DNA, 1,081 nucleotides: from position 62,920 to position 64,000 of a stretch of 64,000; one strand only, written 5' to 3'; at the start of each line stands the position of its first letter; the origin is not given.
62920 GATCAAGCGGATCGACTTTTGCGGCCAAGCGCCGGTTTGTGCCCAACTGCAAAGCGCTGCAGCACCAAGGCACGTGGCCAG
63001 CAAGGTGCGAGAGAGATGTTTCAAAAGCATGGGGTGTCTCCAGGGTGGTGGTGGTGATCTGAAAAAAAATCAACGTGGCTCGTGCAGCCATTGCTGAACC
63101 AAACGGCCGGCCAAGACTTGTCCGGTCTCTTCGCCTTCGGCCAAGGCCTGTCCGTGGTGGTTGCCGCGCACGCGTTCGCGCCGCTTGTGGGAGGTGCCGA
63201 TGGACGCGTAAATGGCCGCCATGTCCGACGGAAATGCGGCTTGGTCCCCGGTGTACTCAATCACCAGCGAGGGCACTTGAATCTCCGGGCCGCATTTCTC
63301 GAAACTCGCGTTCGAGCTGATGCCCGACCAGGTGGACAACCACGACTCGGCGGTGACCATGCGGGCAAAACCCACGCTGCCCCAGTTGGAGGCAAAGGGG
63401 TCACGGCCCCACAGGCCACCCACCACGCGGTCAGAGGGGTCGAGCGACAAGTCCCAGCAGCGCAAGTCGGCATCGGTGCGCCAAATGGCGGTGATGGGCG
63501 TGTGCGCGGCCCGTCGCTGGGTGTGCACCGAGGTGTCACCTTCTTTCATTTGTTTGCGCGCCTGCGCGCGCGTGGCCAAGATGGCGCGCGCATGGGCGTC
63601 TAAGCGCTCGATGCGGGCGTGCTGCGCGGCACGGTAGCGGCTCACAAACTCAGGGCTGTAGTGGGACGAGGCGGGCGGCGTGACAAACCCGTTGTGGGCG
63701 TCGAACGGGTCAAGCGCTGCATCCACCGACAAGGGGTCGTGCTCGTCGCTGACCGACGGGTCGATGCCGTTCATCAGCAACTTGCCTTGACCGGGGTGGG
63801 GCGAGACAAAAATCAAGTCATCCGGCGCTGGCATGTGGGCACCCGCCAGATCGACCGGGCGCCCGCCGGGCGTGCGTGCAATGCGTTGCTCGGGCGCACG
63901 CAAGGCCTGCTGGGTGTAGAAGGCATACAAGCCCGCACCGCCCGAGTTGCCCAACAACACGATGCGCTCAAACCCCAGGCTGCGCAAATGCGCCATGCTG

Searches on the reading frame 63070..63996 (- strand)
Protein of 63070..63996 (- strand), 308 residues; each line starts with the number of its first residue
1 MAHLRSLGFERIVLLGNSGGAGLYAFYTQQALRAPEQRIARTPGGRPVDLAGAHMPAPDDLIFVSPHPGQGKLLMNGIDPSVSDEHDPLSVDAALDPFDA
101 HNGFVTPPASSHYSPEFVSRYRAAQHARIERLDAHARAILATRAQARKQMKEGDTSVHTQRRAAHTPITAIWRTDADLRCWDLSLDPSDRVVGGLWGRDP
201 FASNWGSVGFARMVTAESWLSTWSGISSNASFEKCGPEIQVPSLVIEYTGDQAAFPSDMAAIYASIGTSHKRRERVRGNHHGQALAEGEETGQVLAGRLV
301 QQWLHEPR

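Call 3: search_protein_families(library=pfam, proteins=[window:63070-63996:-], max_evalue=0.01)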
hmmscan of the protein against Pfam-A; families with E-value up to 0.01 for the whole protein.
window:63070-63996:- (308 aa): 0 families

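Call 4: search_protein_families(library=ncbifam, proteins=[window:63070-63996:-], max_evalue=0.01)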
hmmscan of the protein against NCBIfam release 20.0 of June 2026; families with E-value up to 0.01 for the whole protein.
window:63070-63996:- (308 aa): 0 families

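Call 52: find_homologous_proteins(query=window:63070-63996:-, max_evalue=0.00001)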
Query window:63070-63996:- (308 aa): 5766 proteins with E <= 0.00001 among 8000 candidates; the best 120 are listed.
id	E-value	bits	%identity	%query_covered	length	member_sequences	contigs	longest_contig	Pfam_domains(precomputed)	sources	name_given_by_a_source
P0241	2.7e-189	646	93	100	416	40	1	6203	-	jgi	jgi:hypothetical protein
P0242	1.2e-168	578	83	100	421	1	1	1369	-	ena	-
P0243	6.4e-167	572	82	100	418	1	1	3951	-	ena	-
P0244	6.6e-163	559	80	100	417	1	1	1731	-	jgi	-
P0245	1.8e-162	558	79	100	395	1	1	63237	-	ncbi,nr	ncbi:MAG TPA: alpha/beta hydrolase [Ramlibacter sp.]|nr:alpha/beta hydrolase [Ramlibacter sp.]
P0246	2.1e-162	558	79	100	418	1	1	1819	-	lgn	-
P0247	2.1e-162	558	79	99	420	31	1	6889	-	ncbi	ncbi:MAG: alpha/beta hydrolase [Pseudomonadota bacterium]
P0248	4.4e-162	557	79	100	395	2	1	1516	-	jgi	jgi:hypothetical protein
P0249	1.3e-161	555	78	100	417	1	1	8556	-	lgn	-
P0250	2.2e-161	554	80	100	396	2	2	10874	-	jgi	jgi:hypothetical protein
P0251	3.2e-161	554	79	99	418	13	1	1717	-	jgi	jgi:hypothetical protein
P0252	1.0e-160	552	79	100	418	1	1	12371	-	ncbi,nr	ncbi:MAG TPA: alpha/beta hydrolase [Ramlibacter sp.]|nr:alpha/beta hydrolase [Ramlibacter sp.]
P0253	1.6e-160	551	79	99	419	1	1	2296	-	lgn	-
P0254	3.3e-160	550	79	99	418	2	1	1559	-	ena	-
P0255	4.8e-160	550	79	100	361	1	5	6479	-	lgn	-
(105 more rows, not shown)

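Call 55: search_solved_structures(query=A2, max_evalue=1, show_alignments=2)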
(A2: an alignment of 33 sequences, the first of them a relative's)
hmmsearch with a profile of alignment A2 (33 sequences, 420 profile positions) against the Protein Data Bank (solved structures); distinct sequences matched with E-value up to 1: 10.
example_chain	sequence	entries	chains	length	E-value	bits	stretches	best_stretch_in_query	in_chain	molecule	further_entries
6wcj_B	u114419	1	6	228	0.0021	19.9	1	208-275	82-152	Clathrin light chain B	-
3lvh_D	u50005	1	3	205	0.0022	19.8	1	208-273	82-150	Clathrin light chain B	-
6sct_D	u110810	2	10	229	0.0066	18.2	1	203-275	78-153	Clathrin light chain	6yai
3lvg_D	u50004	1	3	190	0.095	14.4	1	220-273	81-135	Clathrin light chain B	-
1xi4_J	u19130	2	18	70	0.2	13.3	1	222-276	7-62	Clathrin light chain A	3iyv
4fbl_A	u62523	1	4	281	0.75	11.5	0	342-400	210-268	LipS lipolytic enzyme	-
4fbm_A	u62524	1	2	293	0.78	11.4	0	342-400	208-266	LipS lipolytic enzyme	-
4lhe_A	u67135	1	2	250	0.81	11.3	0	349-397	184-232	Thermostable monoacylglycerol lipase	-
4ke9_A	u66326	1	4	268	0.88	11.2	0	349-397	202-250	Thermostable monoacylglycerol lipase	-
3rli_A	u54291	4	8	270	0.92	11.2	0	349-397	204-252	Thermostable monoacylglycerol lipase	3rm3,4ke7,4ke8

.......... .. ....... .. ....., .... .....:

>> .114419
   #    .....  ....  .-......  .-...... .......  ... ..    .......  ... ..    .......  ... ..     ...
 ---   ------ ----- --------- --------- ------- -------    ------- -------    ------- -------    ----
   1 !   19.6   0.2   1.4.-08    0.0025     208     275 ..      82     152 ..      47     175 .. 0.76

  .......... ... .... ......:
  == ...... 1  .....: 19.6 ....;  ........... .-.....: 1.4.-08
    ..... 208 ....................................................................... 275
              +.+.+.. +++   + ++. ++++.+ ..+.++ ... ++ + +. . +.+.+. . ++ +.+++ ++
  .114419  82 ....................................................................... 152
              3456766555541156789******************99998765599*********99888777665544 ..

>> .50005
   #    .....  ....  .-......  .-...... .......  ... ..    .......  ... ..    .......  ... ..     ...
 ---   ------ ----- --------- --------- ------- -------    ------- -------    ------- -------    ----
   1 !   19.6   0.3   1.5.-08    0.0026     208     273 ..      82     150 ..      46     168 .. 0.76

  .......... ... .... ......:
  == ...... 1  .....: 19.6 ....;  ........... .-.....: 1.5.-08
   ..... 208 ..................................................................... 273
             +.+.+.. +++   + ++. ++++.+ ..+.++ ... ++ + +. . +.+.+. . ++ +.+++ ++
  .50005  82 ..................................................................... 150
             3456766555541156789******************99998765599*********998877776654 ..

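Call 61: predict_structure(alignment_id=A2)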
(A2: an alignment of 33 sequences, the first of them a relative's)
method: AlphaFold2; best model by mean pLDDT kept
length: 416 residues; sequences in the alignment: 33
mean_pLDDT: 82.4   pTM: 0.87
mean pLDDT of the five models: 82.4, 80.9, 80.2, 78.3, 76.2
residues with pLDDT >= 90: 179; 70-90: 164; 50-70: 43; < 50: 30
segments of 3 or more residues with pLDDT < 50: 1-17, 90-94, 312-317
pLDDT, mean of each block of 10 residues (from residue 1): 34 43 80 90 91 95 69 92 80 62 94 97 89 96 95 89 97 83 82 81 88 86 94 91 91 93 93 81 77 77 59 53 85 85 95 77 84 95 71 72 90 86
secondary structure, 60 per line:
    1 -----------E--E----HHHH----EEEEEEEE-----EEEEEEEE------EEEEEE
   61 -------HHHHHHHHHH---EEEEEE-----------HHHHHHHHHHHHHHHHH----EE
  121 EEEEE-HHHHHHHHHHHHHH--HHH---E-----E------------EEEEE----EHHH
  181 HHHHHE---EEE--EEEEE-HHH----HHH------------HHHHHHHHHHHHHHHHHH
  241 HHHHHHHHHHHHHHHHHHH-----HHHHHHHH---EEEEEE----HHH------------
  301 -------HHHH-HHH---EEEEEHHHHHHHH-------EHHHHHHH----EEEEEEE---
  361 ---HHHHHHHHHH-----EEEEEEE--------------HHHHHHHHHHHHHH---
elements in order: H20-23 E28-35 E41-48 E55-60 H68-77 E81-86 H98-114 E119-125 H127-140 E168-172 H178-185 E190-192 E195-199 H223-259 H265-272 E276-281 H308-311 E319-323 H324-331 H340-346 E351-357 H364-373 E379-385 H400-413

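Call 64: fold_search(model_id=the predicted structure, library=pdb)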
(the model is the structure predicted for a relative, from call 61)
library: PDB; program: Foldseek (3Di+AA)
matches with E <= 10: 1577; with E <= 0.001: 944
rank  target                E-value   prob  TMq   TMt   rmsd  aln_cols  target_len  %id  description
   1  7d79_A                3.5e-09  1.00  0.46  0.63   8.1       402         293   13  The structure of DcsB complex with its substrate analogue (released 2021-01-27)
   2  7d79_B                4.5e-09  1.00  0.47  0.64   8.2       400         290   13  The structure of DcsB complex with its substrate analogue (released 2021-01-27)
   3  7d78_D                1.0e-08  1.00  0.46  0.62   8.3       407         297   13  The structure of thioesterase DcsB (released 2021-01-27)
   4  6eic_B                1.1e-08  1.00  0.44  0.63   8.9       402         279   12  Crystal structure of Rv0183, a Monoglyceride Lipase from Mycobacterium Tuberculosis (released 2018-06-27)
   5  7d78_A                1.3e-08  1.00  0.46  0.63   8.5       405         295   13  The structure of thioesterase DcsB (released 2021-01-27)
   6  7d79_C                1.3e-08  1.00  0.46  0.64   8.5       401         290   13  The structure of DcsB complex with its substrate analogue (released 2021-01-27)
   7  5xb6_A                1.3e-08  1.00  0.48  0.63   7.8       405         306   12  Crystal structure of YcjY from E. Coli (released 2018-04-11)
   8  7qjn                  1.5e-08  1.00  0.41  0.59  11.3       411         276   10  Crystal structure of an alpha/beta-hydrolase enzyme from Candidatus Kryptobacter tengchongensis (306) (released 2022-12-28)
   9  7ozm                  1.6e-08  1.00  0.44  0.63   9.7       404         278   12  Crystal Structure of mtbMGL K74A (Closed Cap Conformation) (released 2021-09-15)
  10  7p0y_B                4.5e-08  1.00  0.44  0.65  11.9       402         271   13  Crystal Structure of mtbMGL K74A (Substrate Analog Complex) (released 2021-09-15)
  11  6eic_A                4.5e-08  1.00  0.45  0.66   8.5       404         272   12  Crystal structure of Rv0183, a Monoglyceride Lipase from Mycobacterium Tuberculosis (released 2018-06-27)
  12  3hju_B                4.8e-08  1.00  0.42  0.58   9.8       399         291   12  Crystal structure of human monoglyceride lipase (released 2009-12-08)
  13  8skm_A                5.4e-08  1.00  0.44  0.70   7.7       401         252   11  Wild type chlorogenic acid esterase from Lactobacillus helveticus (released 2024-03-27)
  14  3pf9                  6.1e-08  1.00  0.43  0.68   8.4       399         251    9  Crystal structure of the Lactobacillus johnsonii cinnamoyl esterase LJ0536 S106A mutant (released 2011-08-31)
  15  8ptc                  7.6e-08  1.00  0.45  0.61   8.3       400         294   13  COMPLEX CRYSTAL STRUCTURE OF MUTANT HUMAN MONOGLYCERIDE LIPASE WITH COMPOUND 5d (released 2024-01-31)
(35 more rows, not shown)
